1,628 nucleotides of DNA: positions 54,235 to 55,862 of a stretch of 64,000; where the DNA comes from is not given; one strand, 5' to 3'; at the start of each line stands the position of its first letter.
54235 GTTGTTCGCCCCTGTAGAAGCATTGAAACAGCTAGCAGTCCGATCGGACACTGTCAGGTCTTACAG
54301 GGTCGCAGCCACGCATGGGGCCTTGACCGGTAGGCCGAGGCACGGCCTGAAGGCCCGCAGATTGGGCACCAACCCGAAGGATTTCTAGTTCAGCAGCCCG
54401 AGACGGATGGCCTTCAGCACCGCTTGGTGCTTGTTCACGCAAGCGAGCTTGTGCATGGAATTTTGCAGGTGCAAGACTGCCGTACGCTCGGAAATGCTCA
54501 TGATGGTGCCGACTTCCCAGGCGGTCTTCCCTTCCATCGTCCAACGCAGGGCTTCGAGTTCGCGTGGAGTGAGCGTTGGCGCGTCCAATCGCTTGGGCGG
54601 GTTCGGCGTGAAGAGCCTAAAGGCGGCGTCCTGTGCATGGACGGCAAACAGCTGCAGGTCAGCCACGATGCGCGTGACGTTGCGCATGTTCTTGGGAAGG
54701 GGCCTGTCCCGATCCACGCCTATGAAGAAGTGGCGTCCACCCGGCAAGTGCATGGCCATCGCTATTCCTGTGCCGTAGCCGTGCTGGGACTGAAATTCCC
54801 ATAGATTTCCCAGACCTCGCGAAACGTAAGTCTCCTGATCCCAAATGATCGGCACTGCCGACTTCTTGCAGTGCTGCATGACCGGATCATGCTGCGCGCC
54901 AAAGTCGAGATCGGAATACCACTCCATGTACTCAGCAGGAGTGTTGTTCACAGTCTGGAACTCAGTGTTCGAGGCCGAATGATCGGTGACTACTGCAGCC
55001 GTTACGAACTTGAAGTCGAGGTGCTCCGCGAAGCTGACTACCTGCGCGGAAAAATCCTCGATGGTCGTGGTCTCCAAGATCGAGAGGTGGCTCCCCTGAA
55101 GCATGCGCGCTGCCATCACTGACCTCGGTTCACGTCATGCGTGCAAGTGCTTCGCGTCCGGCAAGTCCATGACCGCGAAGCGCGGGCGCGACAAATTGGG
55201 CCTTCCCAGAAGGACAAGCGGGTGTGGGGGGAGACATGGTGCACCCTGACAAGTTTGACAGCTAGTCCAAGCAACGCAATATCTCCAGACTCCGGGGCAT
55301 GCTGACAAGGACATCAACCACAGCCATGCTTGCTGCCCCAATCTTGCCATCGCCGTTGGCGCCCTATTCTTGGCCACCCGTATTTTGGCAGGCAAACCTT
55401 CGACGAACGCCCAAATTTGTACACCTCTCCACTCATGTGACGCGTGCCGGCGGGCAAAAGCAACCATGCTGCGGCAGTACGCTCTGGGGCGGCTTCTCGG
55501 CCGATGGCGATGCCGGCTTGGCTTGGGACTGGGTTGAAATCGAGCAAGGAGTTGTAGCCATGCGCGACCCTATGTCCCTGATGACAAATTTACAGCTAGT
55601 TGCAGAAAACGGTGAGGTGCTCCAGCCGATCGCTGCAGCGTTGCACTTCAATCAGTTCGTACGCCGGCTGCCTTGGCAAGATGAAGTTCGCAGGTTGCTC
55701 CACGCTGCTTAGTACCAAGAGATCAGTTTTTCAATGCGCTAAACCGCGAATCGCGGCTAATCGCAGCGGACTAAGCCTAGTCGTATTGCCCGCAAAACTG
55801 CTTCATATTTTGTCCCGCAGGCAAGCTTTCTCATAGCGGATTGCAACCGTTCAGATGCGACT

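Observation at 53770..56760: AT-richer island with two tandem LuxR-type autoinducer-receptor paralogs (no synthase) and lux-box-like palindromes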

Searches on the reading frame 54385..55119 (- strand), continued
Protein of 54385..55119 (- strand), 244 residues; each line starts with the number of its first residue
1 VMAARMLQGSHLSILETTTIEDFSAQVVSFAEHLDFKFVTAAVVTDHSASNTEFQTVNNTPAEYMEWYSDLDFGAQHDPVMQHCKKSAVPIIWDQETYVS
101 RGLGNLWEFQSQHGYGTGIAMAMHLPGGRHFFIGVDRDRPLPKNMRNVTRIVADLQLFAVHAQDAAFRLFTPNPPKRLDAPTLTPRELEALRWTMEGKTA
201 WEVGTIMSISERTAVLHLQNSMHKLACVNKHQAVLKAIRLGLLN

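Call 19: find_related_loci(query=A1, collection=genome_contigs, flank=6000)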
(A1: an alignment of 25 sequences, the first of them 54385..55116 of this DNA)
Query A1 (243 aa) in genome_contigs; peptide patterns used: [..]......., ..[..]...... (x = any residue, [..] = any of these).
599 stretches matched a pattern (row limit reached: there are more); 349 encode a relative of the query (tblastn E <= 1e-3); the best 80 are kept; 80 distinct loci.
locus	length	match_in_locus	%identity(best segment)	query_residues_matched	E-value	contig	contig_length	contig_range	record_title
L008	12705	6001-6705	73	1-236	2e-118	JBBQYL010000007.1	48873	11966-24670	MAG: Burkholderiales bacterium isolate Co_metawrap_2161 Cmw_2161_k141_12829706_length_48873_cov_10.0000, whole genome sh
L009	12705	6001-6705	72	1-236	2e-117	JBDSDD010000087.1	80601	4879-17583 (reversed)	MAG: Burkholderiaceae bacterium isolate cluster1_bin.173 k127_13434559, whole genome shotgun sequence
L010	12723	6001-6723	66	1-242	1e-108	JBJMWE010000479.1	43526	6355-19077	MAG: Vitreoscilla sp. isolate H1_18_all_fractions_metab_conc_47_71_15 k255_7642002, whole genome shotgun sequence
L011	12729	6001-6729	66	1-243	2e-108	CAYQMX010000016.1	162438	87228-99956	MAG TPA_asm: uncultured Vitreoscilla sp. isolate binchicken_co241_168 genome assembly, contig: NODE_70_length_162438_cov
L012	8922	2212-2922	61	4-242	6e-98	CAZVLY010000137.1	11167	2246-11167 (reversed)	MAG TPA_asm: uncultured Piscinibacter sp. isolate SRP170004_co1_75 genome assembly, contig: NODE_9459_length_11167_cov_8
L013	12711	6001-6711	60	5-243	7e-98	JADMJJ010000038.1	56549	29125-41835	MAG: Burkholderiaceae bacterium isolate MAG_28 NODE_649_length_56549_cov_60.982281, whole genome shotgun sequence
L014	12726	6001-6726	59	1-243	1e-97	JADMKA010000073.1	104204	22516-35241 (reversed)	MAG: Vitreoscilla sp. isolate MAG_67 NODE_307_length_104204_cov_11.257669, whole genome shotgun sequence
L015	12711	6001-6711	61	4-242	1e-97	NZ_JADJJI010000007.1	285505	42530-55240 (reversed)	MAG: Piscinibacter sp. isolate Ejby_18-Q3-R6-50_BATAC.337 tig00002035-10-2857140, whole genome shotgun sequence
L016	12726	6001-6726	60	1-243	2e-97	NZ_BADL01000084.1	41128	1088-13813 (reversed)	Ideonella sp. B508-1, whole genome shotgun sequence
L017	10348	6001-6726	59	1-243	1e-96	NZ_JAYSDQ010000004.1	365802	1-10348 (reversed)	MAG: Ideonella sp. isolate ZZ2_ZZA248_bin.1 NODE_19_length_365802_cov_92.820212, whole genome shotgun sequence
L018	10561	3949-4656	61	5-242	6e-97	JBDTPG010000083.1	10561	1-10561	MAG: Caldimonas sp. isolate cluster3_bin.193 NODE_28433_length_10561_cov_62.921854, whole genome shotgun sequence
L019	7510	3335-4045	60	5-243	1e-96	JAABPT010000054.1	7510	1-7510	MAG: Burkholderiales bacterium isolate S01.Bin058 Scaffold_147, whole genome shotgun sequence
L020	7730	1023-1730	58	5-242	2e-96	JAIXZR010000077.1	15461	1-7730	MAG: Rubrivivax sp. isolate D8_MAG_00057 pond_D8_MAG_00057_000000000312, whole genome shotgun sequence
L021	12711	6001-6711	61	5-243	2e-96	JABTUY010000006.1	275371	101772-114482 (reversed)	MAG: Ideonella sp. isolate H5_PRO6 seq006, whole genome shotgun sequence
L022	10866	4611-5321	61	5-243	4e-96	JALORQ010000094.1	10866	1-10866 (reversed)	MAG: Rubrivivax sp. isolate Prado185 scaffold_6148, whole genome shotgun sequence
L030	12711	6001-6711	58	5-243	2e-95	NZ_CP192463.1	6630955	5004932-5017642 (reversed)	Roseateles noduli strain 37a16 chromosome, complete genome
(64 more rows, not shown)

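Call 52: search_protein_families(library=pfam, proteins=[L030:7076-8323:+, L030:8316-10484:+], max_evalue=1)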
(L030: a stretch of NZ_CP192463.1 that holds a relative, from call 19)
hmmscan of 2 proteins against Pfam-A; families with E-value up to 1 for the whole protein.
L030:7076-8323:+ (415 aa): 6 families
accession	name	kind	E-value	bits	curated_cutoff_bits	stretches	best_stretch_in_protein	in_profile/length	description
PF13437.12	HlyD_3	-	3.8e-15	57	22.2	1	259-344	1-83/106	HlyD family secretion protein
PF13533.13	Biotin_lipoyl_2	-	2.4e-07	30.8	29.8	1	71-99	3-31/32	Biotin-lipoyl like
PF00364.28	Biotin_lipoyl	-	0.00014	22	22.1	1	260-287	45-72/73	Biotin-requiring enzyme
PF16576.10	HlyD_D23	-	0.00019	21.2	30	1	240-327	94-177/214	Barrel-sandwich domain of CusB or HlyD membrane-fusion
PF13580.11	SIS_2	-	0.03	14.8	27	0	70-105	81-116/138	SIS domain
PF02183.23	HALZ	-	0.43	11.2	28.1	1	199-226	10-37/43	Homeobox associated leucine zipper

L030:8316-10484:+ (722 aa): 24 families
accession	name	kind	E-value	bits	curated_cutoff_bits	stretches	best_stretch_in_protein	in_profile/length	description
PF03412.21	Peptidase_C39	-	8.2e-36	123.2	22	1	31-157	2-130/133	Peptidase C39 family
PF00664.28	ABC_membrane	-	2.3e-35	123.1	28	1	190-454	5-272/274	ABC transporter transmembrane region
PF00005.33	ABC_tran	-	3.6e-31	109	25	1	520-667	3-137/137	ABC transporter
PF02463.25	SMC_N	-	7e-08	32.6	40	1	638-707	136-211/220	RecF/RecN/SMC N terminal domain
PF13401.12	AAA_22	-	0.013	16.2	27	1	530-552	7-29/130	AAA domain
PF13191.12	AAA_16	-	0.014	16.3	32.6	1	528-675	24-151/167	AAA ATPase domain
PF03215.21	Rad17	-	0.021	15.2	23.8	1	531-558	48-75/186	Rad17 P-loop domain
PF13173.12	AAA_14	-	0.022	15.2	27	1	530-549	4-23/129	AAA domain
PF13604.12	AAA_30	-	0.022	14.9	27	1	531-580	21-68/191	AAA domain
PF00004.35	AAA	-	0.028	15.3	21.2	1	532-549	2-19/131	ATPase family associated with various cellular activities (AAA)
PF13304.12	AAA_21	-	0.046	14.2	27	1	531-552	2-23/304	AAA domain, putative AbiEii toxin, Type IV TA system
PF24389.1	ORC-CDC6-like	-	0.066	12.4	27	1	530-548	34-52/571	ORC-CDC6-like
PF13555.12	AAA_29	-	0.078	13.2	27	1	523-545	17-39/61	P-loop containing region of AAA domain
PF05729.18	NACHT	-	0.079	13.2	26.7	1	531-546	3-18/167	NACHT domain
PF00931.28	NB-ARC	-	0.097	12.3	23.5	1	528-546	19-36/248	NB-ARC domain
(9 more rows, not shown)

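Call 53: search_protein_families(library=ncbifam, proteins=[L030:8316-10484:+], max_evalue=1)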
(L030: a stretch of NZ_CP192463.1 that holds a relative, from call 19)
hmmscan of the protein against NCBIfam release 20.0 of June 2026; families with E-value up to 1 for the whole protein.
L030:8316-10484:+ (722 aa): 193 families (the best 25 are shown)
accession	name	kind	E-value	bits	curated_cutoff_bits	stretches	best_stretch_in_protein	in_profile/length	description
TIGR03796.1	NHLM_micro_ABC1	equivalog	2.6e-149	498.7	853.3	1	31-715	2-692/710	NHLP family bacteriocin export ABC transporter peptidase/permease/ATPase subunit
TIGR01846.1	type_I_sec_HlyB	subfamily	9.7e-119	397.6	725.55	1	43-714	1-671/694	type I secretion system permease/ATPase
TIGR03797.1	NHLM_micro_ABC2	equivalog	1.4e-117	394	709.4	1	76-714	32-664/686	NHLP bacteriocin export ABC transporter permease/ATPase subunit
TIGR03375.1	type_I_sec_LssB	subfamily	4.8e-103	345.8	693.1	1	44-715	4-682/696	type I secretion system permease/ATPase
TIGR01193.1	bacteriocin_ABC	subfamily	5.9e-93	312.7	523.85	1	36-715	1-689/708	peptide cleavage/export ABC transporter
TIGR02204.1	MsbA_rel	hypoth_equivalog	4.4e-79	266.7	780.4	1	200-714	34-554/576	ABC transporter, permease/ATP-binding protein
TIGR02203.1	MsbA_lipidA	equivalog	5.9e-77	259.5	602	1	189-714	20-548/572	lipid A export permease/ATP-binding protein MsbA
TIGR00958.1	3a01208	subfamily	9.5e-72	242.3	874.6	1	239-714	216-693/711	antigen peptide transporter 2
TIGR01842.1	type_I_sec_PrtD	subfamily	2.4e-71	240.9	510.15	1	181-712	3-531/544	type I secretion system permease/ATPase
NF045513.1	HepA_fam_ABC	equivalog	9.9e-68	229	725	1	230-714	101-588/610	heterocyst formation ABC transporter subunit HepA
NF010178.0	PRK13657.1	equivalog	2.6e-65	221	733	1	185-714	20-549/588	glucan ABC transporter ATP-binding protein/ permease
NF052233.1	CphA_assoc_ABC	equivalog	1.5e-62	212.1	880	1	201-714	201-722/766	cyanophycin metabolism-associated ABC transporter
TIGR02857.1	CydD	equivalog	7.9e-59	200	435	2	491-707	310-529/529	thiol reductant ABC exporter subunit CydD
NF008381.0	PRK11176.1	equivalog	1.8e-54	185.1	867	1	186-714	32-558/582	lipid A ABC transporter ATP-binding protein/permease MsbA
NF045998.1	cleave_ABC_plasm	equivalog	1e-52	179.4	500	1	36-682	2-646/673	Mbov_0121 family peptidase domain-containing ABC transporter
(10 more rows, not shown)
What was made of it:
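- GG-leader peptides with PCAT/HlyD exporters are the classic export route for class II microcins and bacteriocins, and for RaxX (established knowledge; calls 52, 53).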

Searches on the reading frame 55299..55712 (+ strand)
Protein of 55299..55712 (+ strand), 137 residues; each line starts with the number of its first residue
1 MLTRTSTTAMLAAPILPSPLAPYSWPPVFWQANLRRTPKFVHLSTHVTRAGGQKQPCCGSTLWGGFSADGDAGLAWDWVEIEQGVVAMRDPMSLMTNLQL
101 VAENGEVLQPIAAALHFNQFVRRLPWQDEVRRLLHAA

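Call 27: search_protein_families(library=pfam, proteins=[window:55299-55712:+], max_evalue=1)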
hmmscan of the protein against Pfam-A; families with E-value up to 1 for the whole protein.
window:55299-55712:+ (137 aa): 2 families
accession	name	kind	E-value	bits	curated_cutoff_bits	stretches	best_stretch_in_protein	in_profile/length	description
PF16245.10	DUF4902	-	0.037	14.4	25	1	48-132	33-117/118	Domain of unknown function (DUF4902)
PF02358.22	Trehalose_PPase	-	0.2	11.2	27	1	92-135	53-97/235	Trehalose-phosphatase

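Call 28: search_solved_structures(query=window:55299-55712:+, max_evalue=10, show_alignments=2)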
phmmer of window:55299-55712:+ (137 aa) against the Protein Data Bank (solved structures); distinct sequences matched with E-value up to 10: 2.
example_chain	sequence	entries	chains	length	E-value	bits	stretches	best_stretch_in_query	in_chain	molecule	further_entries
7pkt_f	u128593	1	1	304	0.19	14.9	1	19-75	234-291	50S ribosomal protein L9, chloroplastic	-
3l86_A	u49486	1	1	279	0.38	14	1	65-113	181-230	Acetylglutamate kinase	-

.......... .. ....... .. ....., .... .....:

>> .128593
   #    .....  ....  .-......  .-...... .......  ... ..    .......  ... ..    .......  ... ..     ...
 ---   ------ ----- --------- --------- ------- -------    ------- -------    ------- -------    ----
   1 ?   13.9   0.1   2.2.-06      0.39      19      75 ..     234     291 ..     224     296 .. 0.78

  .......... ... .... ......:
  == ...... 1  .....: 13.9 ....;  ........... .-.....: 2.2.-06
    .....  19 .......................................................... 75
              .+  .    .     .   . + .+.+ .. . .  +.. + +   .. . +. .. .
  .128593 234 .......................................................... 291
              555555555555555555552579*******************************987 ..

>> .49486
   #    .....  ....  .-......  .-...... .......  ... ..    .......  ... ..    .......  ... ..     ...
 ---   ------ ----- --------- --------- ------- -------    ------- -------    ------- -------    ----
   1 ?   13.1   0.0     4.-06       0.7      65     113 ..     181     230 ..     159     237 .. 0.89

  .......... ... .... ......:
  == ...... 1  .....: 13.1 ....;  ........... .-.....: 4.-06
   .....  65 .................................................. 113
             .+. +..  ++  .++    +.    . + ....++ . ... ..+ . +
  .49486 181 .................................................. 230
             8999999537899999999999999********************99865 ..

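Call 32: find_homologous_proteins(query=window:55299-55712:+, max_evalue=0.001)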
Query window:55299-55712:+ (137 aa): 85 proteins with E <= 0.001 among 145 candidates.
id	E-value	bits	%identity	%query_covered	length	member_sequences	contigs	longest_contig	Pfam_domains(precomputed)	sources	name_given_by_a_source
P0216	8.7e-83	293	99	93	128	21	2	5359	-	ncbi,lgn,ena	-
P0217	7.6e-62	225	74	100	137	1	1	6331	-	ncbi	ncbi:MAG: hypothetical protein ABJD97_07065, partial [Betaproteobacteria bacterium]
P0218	4.1e-61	223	76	93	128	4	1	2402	-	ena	-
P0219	3.2e-54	201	67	100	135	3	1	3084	-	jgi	jgi:hypothetical protein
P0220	2.2e-53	198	67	100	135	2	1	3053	-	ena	-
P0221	2.7e-53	198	67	97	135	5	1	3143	-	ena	-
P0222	9.3e-53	196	68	100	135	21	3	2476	-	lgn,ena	-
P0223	1.0e-52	196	69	100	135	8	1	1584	-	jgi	-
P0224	1.0e-50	189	65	100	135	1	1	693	-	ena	-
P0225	1.2e-50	189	66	100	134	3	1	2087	-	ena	-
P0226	1.7e-48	182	65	100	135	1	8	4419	-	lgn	-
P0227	4.2e-48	181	65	93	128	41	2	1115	-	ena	-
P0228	8.1e-47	177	67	91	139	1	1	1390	-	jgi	jgi:hypothetical protein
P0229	9.3e-47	176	59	99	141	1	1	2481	-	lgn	-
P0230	1.1e-46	176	61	100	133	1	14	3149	-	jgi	jgi:hypothetical protein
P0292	1.1e-27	115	49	85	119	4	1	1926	PF16245.11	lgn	-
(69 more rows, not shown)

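Call 34: search_protein_families(library=pfam, alignment_id=A2, max_evalue=0.1)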
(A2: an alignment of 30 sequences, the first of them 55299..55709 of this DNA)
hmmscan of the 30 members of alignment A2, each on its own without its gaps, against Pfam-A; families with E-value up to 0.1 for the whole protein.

A. member 1, window:55299-55709:+ (137 aa): 1 family
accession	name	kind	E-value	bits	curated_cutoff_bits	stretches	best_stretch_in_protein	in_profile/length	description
PF16245.10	DUF4902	-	0.037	14.4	25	1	48-132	33-117/118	Domain of unknown function (DUF4902)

B. families by the number of members that match (of 30 scanned): 1 family
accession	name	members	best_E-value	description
PF16245.10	DUF4902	25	5.4e-05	Domain of unknown function (DUF4902)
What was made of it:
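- On RsaM / DUF4902 (PF16245): However, 25/30 family members hit DUF4902 at E<=0.1 (best 5.4e-5) and no other family is hit (call 34).
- Closest known: rsaM-luxR solo 'type 6a' topology. Different: Most M proteins fall below Pfam's DUF4902 threshold (call 34), so the arrangement is far more widespread than catalogued: all 90 loci examined here.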

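Call 35: search_solved_structures(query=A2, max_evalue=10, show_alignments=3)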
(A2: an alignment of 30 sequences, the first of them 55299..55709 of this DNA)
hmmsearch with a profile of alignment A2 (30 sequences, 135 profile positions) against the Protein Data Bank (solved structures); distinct sequences matched with E-value up to 10: 1.
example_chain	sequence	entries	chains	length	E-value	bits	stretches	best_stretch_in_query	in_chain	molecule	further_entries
4o2h_A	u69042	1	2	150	0.69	13.1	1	52-132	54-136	protein BCAM1869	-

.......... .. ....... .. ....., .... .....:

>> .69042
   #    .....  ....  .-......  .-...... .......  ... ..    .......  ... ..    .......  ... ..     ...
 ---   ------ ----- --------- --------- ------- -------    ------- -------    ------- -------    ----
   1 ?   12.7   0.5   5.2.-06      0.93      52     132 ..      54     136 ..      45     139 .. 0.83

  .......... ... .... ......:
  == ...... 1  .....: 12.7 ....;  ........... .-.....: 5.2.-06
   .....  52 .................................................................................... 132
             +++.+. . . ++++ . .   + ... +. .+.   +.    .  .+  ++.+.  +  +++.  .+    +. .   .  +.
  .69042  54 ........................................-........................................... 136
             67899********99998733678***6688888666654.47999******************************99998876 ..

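Call 44: predict_structure(alignment_id=A2)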
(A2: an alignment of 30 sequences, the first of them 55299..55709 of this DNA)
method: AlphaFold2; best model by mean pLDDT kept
length: 137 residues; sequences in the alignment: 30
mean_pLDDT: 82.8   pTM: 0.72
mean pLDDT of the five models: 82.8, 82.2, 82.0, 78.0, 76.6
residues with pLDDT >= 90: 74; 70-90: 40; 50-70: 8; < 50: 15
segments of 3 or more residues with pLDDT < 50: 1-14
pLDDT, mean of each block of 10 residues (from residue 1): 41 50 80 80 93 89 85 94 92 91 93 91 93 90
secondary structure, 60 per line:
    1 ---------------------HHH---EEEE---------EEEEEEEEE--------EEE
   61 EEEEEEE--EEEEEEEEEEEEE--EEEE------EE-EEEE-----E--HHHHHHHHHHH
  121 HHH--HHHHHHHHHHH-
elements in order: E28-31 E41-49 E58-67 E70-82 E85-88 E98-101 H110-123 H126-136
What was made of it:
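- On RsaM / DUF4902 (PF16245): The AF2 model (pLDDT 82.8) has beta strands followed by two helices (call 44).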

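Call 49: fold_search(model_id=the predicted structure, library=pdb)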
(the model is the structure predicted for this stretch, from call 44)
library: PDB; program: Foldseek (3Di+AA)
matches with E <= 10: 457; with E <= 0.001: 1
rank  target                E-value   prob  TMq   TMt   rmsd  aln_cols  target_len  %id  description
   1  4o2h_A                8.0e-04  1.00  0.61  0.61   9.8       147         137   17  Crystal structure of BCAM1869 protein (RsaM homolog) from Burkholderia cenocepacia (released 2014-01-22)
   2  4o2h_B                2.7e-03  1.00  0.58  0.60  10.0       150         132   15  Crystal structure of BCAM1869 protein (RsaM homolog) from Burkholderia cenocepacia (released 2014-01-22)
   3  2ux0_E                1.4e-01  0.30  0.25  0.25   4.8        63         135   13  Structure of the oligomerisation domain of calcium-calmodulin dependent protein kinase II gamma (released 2007-04-10)
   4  2ux0_B                2.4e-01  0.21  0.25  0.25   4.9        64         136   12  Structure of the oligomerisation domain of calcium-calmodulin dependent protein kinase II gamma (released 2007-04-10)
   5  6w4o_D                2.4e-01  0.20  0.22  0.23   4.9        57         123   14  CaMKII alpha-30 Cryo-EM reconstruction (released 2020-07-15)
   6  8t15_A                2.4e-01  0.16  0.22  0.23   5.0        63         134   13  Cryo-EM structure of dodecameric hub domain of CaMKII alpha (released 2024-06-12)
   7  2ux0_F                2.7e-01  0.21  0.24  0.25   4.9        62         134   13  Structure of the oligomerisation domain of calcium-calmodulin dependent protein kinase II gamma (released 2007-04-10)
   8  2ux0_A                2.7e-01  0.21  0.25  0.25   4.8        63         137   13  Structure of the oligomerisation domain of calcium-calmodulin dependent protein kinase II gamma (released 2007-04-10)
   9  6w4o_C                2.7e-01  0.16  0.23  0.25   5.0        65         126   15  CaMKII alpha-30 Cryo-EM reconstruction (released 2020-07-15)
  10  5u6y_A                2.7e-01  0.16  0.23  0.09   5.0        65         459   15  Pseudo-atomic model of the CaMKIIa holoenzyme. (released 2017-06-21)
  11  5ig3_E                2.9e-01  0.16  0.21  0.22   4.9        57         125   12  Crystal structure of the human CaMKII-alpha hub (released 2016-03-23)
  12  5ig3_C                3.1e-01  0.15  0.23  0.23   5.0        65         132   15  Crystal structure of the human CaMKII-alpha hub (released 2016-03-23)
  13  2ux0_D                3.3e-01  0.20  0.25  0.25   4.8        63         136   13  Structure of the oligomerisation domain of calcium-calmodulin dependent protein kinase II gamma (released 2007-04-10)
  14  7urw_A                3.3e-01  0.16  0.23  0.25   4.8        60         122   12  Tetradecameric hub domain of CaMKII beta (released 2022-05-11)
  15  6w4o_B                3.5e-01  0.18  0.24  0.25   4.9        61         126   13  CaMKII alpha-30 Cryo-EM reconstruction (released 2020-07-15)
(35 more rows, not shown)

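Call 53: search_protein_families(library=ncbifam, proteins=[window:55299-55709:+], max_evalue=1)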
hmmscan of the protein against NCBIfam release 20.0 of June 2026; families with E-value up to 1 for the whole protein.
window:55299-55709:+ (137 aa): 0 families
